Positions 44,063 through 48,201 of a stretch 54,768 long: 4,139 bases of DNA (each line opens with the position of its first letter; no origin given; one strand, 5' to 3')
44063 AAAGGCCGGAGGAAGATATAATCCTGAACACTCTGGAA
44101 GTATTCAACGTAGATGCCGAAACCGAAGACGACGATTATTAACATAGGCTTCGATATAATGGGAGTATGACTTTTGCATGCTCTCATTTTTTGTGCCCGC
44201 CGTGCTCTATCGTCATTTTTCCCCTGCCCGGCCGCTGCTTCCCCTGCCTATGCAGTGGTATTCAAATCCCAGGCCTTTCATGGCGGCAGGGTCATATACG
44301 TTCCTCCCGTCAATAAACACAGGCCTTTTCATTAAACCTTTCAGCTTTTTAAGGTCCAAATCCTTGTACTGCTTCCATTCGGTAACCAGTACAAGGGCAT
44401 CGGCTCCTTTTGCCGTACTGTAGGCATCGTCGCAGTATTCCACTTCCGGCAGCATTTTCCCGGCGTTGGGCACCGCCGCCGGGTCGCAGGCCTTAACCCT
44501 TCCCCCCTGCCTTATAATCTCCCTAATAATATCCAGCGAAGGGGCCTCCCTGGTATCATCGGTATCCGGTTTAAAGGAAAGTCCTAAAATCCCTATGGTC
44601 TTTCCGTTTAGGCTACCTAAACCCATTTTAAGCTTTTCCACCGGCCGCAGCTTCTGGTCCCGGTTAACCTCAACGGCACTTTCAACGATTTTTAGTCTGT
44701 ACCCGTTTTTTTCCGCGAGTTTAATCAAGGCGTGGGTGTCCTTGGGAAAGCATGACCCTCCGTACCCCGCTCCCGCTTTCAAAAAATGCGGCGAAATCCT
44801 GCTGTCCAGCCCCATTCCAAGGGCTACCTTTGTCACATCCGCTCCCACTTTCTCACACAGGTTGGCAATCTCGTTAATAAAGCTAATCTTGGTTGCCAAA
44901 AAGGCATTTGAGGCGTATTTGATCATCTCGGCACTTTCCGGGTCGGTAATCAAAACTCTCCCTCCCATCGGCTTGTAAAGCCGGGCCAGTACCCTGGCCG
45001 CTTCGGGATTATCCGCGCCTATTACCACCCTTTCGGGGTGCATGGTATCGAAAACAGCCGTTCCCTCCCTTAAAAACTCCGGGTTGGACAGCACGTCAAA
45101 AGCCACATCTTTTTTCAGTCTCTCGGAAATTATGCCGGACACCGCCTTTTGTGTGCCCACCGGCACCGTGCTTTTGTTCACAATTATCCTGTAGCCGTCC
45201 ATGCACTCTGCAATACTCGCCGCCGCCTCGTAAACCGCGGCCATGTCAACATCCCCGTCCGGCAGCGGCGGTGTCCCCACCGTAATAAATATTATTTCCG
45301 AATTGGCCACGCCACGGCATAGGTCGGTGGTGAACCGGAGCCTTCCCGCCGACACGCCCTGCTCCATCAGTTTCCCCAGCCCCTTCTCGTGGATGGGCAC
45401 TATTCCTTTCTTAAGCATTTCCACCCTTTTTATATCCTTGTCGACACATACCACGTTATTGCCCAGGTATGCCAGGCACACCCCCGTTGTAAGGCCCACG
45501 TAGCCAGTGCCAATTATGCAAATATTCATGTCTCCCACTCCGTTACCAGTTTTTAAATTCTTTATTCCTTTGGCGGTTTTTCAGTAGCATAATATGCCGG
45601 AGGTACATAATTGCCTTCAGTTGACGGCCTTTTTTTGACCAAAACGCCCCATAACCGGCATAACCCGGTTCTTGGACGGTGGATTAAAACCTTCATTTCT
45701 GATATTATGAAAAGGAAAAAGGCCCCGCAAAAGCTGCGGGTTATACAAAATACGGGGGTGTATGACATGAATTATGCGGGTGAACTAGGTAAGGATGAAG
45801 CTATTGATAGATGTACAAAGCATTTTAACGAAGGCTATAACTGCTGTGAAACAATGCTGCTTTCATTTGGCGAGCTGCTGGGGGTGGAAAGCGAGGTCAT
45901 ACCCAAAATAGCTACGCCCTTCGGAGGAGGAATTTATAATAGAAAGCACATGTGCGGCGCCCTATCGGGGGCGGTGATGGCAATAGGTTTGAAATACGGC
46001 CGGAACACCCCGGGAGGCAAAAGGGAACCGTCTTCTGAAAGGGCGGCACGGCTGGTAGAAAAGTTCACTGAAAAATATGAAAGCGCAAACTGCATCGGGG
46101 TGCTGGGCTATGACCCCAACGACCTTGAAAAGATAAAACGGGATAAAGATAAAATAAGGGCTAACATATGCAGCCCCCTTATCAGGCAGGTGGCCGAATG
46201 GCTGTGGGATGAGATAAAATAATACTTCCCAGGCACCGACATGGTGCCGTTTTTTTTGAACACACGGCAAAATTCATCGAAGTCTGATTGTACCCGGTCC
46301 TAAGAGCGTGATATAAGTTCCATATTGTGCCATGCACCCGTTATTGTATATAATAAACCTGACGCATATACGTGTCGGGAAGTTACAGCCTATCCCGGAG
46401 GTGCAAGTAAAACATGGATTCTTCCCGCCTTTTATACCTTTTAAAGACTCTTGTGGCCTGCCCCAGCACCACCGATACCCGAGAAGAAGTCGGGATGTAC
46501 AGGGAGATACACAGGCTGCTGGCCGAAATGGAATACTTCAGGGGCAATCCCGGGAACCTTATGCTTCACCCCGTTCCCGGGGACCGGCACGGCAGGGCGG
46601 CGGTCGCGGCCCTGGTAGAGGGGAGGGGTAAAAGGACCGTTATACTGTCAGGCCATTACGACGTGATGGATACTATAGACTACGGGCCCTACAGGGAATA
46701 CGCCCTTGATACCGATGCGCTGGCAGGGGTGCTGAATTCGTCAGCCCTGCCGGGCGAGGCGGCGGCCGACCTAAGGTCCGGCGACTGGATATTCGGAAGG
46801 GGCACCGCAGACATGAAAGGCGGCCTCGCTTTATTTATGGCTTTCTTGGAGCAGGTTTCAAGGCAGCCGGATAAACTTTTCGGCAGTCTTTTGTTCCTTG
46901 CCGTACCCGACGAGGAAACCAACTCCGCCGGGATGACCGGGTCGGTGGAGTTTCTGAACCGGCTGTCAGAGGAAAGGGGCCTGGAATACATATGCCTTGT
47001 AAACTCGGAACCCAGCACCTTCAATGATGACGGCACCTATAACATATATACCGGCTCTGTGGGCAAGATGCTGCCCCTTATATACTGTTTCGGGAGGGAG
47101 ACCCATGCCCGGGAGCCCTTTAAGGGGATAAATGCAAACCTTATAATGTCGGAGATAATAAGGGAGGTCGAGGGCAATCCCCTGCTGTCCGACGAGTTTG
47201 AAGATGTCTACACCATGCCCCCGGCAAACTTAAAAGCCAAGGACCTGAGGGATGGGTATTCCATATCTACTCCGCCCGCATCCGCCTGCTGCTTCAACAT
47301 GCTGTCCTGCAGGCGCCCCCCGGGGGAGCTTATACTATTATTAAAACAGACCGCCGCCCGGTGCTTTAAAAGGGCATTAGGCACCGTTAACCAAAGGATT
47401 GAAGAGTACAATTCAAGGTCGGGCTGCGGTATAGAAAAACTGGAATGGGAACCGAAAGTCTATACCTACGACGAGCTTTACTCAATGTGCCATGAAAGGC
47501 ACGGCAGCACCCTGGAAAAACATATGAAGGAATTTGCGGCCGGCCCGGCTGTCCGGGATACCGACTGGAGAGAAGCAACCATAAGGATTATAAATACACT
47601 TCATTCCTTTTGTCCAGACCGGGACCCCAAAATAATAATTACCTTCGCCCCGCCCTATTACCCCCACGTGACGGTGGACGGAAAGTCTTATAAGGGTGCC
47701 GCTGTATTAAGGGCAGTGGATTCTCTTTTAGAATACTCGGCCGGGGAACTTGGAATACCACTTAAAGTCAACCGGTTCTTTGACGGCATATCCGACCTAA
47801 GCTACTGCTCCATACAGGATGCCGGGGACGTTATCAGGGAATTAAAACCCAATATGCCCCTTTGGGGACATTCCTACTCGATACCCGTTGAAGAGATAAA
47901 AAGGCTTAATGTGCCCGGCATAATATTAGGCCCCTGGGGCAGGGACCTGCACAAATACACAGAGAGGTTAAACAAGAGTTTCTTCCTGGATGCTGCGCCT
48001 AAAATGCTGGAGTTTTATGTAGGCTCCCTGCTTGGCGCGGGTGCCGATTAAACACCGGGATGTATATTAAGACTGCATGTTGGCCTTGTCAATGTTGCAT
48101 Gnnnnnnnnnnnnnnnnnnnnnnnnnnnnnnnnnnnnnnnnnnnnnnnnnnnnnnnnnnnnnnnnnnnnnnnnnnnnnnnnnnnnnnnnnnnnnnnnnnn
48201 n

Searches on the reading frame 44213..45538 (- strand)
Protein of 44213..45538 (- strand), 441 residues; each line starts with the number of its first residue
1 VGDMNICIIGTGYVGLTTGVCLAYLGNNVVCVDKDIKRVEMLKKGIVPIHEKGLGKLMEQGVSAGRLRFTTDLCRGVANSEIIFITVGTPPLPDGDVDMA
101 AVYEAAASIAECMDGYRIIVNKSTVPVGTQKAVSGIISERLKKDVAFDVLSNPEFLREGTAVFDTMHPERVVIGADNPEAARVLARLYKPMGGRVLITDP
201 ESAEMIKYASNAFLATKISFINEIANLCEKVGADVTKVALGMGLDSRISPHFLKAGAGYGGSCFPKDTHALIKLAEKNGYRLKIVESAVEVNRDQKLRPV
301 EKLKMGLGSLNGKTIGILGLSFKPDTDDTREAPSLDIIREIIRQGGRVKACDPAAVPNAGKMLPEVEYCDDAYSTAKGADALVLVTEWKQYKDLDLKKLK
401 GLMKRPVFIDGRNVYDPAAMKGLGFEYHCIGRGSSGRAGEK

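Call 58: search_protein_families(library=pfam, proteins=[window:44213-45538:-], max_evalue=0.00001)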
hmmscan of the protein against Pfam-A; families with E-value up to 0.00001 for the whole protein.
window:44213-45538:- (441 aa): 3 families
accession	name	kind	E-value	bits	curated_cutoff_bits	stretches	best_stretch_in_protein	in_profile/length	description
PF03721.20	UDPG_MGDP_dh_N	-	8.3e-63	211.8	27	1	4-185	1-185/187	UDP-glucose/GDP-mannose dehydrogenase family, NAD binding domain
PF00984.24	UDPG_MGDP_dh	-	3.2e-40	136.6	25.4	1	201-293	1-93/94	UDP-glucose/GDP-mannose dehydrogenase family, central domain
PF03720.21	UDPG_MGDP_dh_C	-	1.2e-34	119.2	30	1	316-417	1-103/103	UDP-glucose/GDP-mannose dehydrogenase family, UDP binding domain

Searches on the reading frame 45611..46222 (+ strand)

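Call 74: search_protein_families(library=pfam, proteins=[window:45611-46222:+], max_evalue=0.00001)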
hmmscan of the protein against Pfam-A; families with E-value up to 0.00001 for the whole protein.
window:45611-46222:+ (203 aa): 1 family
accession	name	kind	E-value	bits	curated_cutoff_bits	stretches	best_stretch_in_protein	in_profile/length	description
PF09719.15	C_GCAxxG_C_C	-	2.7e-26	92.4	27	1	76-198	1-115/118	Putative redox-active protein (C_GCAxxG_C_C)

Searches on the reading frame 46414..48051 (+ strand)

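Call 7: search_protein_families(library=pfam, proteins=[window:46414-48051:+])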
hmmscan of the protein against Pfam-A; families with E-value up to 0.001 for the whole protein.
window:46414-48051:+ (545 aa): 1 family
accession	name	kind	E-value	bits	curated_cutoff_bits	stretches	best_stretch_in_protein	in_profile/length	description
PF01546.33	Peptidase_M20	-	7.2e-13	49.3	24.6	1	116-344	19-113/206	Peptidase family M20/M25/M40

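Call 8: search_protein_families(library=ncbifam, proteins=[window:46414-48051:+])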
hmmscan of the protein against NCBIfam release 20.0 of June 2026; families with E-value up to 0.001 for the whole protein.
window:46414-48051:+ (545 aa): 23 families
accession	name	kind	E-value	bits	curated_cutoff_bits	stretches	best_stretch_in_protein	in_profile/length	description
NF006399.0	PRK08651.1-2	equivalog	6.4e-17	61.6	381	1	57-253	50-214/405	succinyl-diaminopimelate desuccinylase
TIGR01910.1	DapE-ArgE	subfamily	1e-16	61.2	217.6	1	125-253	97-213/373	ArgE/DapE family deacylase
NF006400.0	PRK08651.1-3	equivalog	6.7e-15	54.8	374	1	122-252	112-231/410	succinyl-diaminopimelate desuccinylase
NF005710.0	PRK07522.1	subfamily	1.2e-14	54.3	412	1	122-347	98-309/391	acetylornithine deacetylase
NF009557.0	PRK13009.1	equivalog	7.6e-14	51.6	284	1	122-257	89-220/377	succinyl-diaminopimelate desuccinylase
TIGR01892.1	AcOrn-deacetyl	equivalog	2.3e-13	49.9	297.7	1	47-314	33-269/365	acetylornithine deacetylase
NF006365.0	PRK08588.1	subfamily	5.7e-13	48.9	289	1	60-249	52-209/383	succinyl-diaminopimelate desuccinylase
NF003474.0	PRK05111.1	equivalog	5.9e-11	41.9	460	1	125-253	104-217/383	acetylornithine deacetylase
TIGR01246.1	dapE_proteo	equivalog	2.2e-10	40.1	361.8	1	125-295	88-252/370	succinyl-diaminopimelate desuccinylase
TIGR01900.1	dapE-gram_pos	equivalog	3e-09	36.3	304.2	1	58-253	43-200/351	succinyl-diaminopimelate desuccinylase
NF005602.0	PRK07338.1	equivalog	7e-09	34.7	357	1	121-254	119-242/409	hydrolase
NF004788.0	PRK06133.1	subfamily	4.1e-08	32.6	349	1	123-246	133-246/417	glutamate carboxypeptidase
NF006401.0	PRK08651.1-4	equivalog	7e-08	31.9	381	1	126-253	109-217/376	succinyl-diaminopimelate desuccinylase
NF009555.0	PRK13004.1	equivalog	7.1e-08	31.7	321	1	124-253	101-218/399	YgeY family selenium metabolism-linked hydrolase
NF005306.0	PRK06837.1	subfamily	7.7e-08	31.6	376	1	9-174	25-179/427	ArgE/DapE family deacylase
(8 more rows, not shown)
